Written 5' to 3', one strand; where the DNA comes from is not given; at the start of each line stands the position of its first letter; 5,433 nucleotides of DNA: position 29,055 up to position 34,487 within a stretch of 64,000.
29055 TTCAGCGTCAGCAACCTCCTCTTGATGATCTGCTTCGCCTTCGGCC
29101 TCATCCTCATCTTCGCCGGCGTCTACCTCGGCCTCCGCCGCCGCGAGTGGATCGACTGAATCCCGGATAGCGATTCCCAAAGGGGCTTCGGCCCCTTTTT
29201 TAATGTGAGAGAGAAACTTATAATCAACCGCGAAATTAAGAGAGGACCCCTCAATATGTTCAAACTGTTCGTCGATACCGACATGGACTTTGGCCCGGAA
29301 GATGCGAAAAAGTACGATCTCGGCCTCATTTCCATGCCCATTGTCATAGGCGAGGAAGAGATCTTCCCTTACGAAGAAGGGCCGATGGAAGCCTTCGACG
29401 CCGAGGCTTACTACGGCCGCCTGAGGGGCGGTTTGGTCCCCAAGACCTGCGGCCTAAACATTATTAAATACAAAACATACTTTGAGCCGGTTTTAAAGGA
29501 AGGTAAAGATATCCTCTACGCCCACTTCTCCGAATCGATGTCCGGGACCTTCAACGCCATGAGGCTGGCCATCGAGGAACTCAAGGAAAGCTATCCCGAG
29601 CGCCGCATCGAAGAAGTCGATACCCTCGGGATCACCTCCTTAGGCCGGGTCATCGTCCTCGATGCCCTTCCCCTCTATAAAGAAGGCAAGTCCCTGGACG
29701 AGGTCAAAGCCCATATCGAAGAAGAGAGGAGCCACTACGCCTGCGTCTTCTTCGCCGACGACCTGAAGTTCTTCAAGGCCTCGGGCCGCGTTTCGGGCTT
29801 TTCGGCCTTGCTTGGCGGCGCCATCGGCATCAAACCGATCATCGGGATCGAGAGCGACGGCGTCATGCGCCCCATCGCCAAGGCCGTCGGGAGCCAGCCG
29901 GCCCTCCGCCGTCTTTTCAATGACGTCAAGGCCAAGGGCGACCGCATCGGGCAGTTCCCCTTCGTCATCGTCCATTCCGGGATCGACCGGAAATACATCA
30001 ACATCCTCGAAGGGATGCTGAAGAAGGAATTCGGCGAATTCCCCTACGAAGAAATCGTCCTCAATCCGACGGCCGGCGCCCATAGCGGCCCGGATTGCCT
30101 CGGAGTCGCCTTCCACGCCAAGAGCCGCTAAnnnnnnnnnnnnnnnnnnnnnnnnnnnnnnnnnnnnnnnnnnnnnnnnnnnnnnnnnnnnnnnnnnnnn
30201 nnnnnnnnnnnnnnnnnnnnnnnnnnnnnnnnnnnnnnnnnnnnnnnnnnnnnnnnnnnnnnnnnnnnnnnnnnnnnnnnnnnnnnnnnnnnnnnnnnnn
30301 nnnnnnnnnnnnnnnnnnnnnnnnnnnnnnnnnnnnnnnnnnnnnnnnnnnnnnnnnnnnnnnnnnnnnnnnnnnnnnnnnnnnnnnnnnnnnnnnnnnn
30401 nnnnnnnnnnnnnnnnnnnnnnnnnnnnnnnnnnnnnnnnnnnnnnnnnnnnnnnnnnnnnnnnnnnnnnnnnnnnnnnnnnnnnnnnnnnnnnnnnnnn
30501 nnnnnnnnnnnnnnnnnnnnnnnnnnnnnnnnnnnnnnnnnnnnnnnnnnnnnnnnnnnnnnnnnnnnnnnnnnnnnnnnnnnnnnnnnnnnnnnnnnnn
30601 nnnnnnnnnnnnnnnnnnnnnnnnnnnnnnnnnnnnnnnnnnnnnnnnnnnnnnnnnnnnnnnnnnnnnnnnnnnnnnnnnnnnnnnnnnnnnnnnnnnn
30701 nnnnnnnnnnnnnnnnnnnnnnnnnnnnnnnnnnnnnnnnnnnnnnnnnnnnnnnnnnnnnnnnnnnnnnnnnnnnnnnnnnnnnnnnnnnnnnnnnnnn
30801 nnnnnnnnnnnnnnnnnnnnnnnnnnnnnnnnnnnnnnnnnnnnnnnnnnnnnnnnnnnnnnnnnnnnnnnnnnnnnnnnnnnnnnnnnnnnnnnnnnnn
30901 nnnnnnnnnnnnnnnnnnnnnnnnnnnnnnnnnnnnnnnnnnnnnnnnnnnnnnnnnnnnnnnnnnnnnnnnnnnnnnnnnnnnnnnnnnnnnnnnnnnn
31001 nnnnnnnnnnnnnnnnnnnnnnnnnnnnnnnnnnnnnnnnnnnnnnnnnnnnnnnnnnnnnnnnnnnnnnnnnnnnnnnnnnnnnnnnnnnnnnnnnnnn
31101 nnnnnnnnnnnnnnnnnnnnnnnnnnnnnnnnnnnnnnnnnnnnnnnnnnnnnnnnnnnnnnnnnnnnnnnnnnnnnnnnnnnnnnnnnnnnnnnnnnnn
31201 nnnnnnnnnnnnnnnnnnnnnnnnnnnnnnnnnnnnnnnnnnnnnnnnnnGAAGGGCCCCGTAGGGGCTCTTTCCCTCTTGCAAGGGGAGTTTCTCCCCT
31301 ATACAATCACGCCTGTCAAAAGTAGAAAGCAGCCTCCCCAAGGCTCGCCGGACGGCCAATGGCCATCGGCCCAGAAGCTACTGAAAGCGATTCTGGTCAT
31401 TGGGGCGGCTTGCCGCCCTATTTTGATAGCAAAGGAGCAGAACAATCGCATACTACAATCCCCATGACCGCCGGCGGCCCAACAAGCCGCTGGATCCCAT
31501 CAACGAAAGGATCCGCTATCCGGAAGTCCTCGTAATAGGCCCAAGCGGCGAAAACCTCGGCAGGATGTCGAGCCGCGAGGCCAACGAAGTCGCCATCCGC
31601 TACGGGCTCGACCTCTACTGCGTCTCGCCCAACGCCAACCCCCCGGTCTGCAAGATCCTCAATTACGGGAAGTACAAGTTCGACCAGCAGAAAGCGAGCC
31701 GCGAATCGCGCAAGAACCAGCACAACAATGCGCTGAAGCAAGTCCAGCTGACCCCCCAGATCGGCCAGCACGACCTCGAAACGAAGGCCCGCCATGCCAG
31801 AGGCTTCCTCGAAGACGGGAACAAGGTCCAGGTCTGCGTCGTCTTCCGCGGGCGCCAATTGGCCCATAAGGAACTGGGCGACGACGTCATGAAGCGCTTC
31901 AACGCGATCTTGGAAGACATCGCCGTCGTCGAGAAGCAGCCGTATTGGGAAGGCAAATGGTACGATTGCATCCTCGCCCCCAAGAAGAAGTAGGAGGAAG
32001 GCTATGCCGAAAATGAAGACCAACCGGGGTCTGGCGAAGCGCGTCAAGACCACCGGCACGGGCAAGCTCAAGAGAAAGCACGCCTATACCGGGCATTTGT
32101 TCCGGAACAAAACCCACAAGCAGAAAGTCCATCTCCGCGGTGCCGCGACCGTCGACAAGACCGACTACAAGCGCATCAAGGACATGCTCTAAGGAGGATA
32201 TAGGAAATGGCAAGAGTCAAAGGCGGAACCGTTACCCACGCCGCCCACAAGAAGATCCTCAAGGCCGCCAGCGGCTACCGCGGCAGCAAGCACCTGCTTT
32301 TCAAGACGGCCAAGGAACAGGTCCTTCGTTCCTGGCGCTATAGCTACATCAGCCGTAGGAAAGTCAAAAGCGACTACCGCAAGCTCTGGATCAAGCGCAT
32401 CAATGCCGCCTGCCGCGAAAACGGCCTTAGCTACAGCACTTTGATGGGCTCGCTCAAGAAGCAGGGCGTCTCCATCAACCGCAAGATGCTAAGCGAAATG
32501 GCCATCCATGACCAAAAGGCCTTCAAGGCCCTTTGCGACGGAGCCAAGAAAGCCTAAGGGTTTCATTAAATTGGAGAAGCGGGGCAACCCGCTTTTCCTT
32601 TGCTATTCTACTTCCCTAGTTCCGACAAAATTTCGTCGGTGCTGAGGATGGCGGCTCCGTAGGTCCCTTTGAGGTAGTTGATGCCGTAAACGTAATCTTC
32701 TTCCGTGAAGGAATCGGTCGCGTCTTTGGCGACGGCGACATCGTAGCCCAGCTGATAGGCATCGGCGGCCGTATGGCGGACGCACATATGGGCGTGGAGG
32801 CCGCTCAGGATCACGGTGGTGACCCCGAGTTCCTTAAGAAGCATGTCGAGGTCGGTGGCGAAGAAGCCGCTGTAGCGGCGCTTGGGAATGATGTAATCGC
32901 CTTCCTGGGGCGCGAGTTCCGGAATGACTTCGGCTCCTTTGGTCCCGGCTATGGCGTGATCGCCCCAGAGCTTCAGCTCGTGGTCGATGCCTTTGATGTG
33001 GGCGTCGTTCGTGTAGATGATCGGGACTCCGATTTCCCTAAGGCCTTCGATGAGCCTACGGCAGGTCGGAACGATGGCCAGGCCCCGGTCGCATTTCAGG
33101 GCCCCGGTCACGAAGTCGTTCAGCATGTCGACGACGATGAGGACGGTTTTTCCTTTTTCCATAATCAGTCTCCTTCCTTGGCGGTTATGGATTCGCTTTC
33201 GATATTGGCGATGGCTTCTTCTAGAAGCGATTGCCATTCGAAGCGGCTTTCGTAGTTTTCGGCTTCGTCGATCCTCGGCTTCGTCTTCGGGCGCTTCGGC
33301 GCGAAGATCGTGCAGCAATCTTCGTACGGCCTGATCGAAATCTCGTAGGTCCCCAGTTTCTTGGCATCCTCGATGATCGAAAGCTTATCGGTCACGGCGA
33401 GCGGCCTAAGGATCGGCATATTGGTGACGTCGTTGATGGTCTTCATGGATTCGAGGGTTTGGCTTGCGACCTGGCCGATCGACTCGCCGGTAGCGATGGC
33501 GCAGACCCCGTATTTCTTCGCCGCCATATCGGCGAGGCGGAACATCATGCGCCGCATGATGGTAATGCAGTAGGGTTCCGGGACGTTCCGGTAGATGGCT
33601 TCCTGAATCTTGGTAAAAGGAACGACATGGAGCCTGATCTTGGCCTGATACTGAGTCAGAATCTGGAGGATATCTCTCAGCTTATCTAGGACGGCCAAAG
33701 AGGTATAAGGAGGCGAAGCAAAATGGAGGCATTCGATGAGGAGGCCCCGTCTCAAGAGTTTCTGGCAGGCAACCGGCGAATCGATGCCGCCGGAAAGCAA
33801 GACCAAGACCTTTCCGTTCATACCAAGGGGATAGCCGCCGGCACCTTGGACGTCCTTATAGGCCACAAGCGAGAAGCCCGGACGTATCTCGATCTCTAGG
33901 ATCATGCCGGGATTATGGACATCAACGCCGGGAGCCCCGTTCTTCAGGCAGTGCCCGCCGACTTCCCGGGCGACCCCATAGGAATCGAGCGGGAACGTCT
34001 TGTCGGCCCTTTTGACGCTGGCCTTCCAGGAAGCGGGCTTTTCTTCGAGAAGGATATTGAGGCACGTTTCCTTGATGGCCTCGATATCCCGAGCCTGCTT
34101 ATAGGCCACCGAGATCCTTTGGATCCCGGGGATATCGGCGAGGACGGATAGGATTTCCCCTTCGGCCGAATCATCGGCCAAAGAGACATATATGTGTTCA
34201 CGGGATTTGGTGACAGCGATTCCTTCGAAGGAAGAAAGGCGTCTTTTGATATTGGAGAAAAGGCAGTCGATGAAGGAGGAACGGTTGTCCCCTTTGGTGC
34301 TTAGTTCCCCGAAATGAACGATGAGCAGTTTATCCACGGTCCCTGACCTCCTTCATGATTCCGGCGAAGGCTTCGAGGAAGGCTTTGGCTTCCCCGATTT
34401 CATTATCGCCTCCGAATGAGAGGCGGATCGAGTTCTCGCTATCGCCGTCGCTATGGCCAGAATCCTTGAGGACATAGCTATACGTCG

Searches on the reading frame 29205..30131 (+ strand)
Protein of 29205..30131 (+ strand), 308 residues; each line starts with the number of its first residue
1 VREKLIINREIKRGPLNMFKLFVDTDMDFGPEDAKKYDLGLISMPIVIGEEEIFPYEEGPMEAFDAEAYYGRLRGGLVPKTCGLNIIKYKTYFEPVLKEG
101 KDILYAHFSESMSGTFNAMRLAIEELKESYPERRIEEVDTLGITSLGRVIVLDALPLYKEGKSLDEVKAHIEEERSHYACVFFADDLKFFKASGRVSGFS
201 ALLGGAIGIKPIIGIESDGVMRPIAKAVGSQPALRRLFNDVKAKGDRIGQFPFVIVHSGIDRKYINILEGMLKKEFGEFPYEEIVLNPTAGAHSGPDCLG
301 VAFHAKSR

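Call 74: search_protein_families(library=pfam, proteins=[window:29205-30131:+], max_evalue=0.00001)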
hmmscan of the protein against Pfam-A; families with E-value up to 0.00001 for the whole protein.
window:29205-30131:+ (308 aa): 1 family
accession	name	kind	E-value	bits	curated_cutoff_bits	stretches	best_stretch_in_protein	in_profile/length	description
PF02645.21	DegV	-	3.1e-48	164.9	27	1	19-305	2-279/280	Uncharacterised protein, DegV family COG1307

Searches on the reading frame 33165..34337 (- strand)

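Call 75: search_protein_families(library=pfam, proteins=[window:33165-34337:-], max_evalue=0.00001)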
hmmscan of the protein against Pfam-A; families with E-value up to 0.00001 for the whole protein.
window:33165-34337:- (390 aa): 3 families
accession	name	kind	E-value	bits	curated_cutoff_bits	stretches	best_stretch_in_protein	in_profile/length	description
PF02568.20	ThiI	-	6.3e-65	218.9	20.5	1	172-366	1-195/197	Thiamine biosynthesis protein (ThiI)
PF22025.1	ThiI_fer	-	1.1e-18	67.9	25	1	5-76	2-72/72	ThiI ferredoxin-like domain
PF02926.22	THUMP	-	9.5e-09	36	20.6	1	82-153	1-76/84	THUMP domain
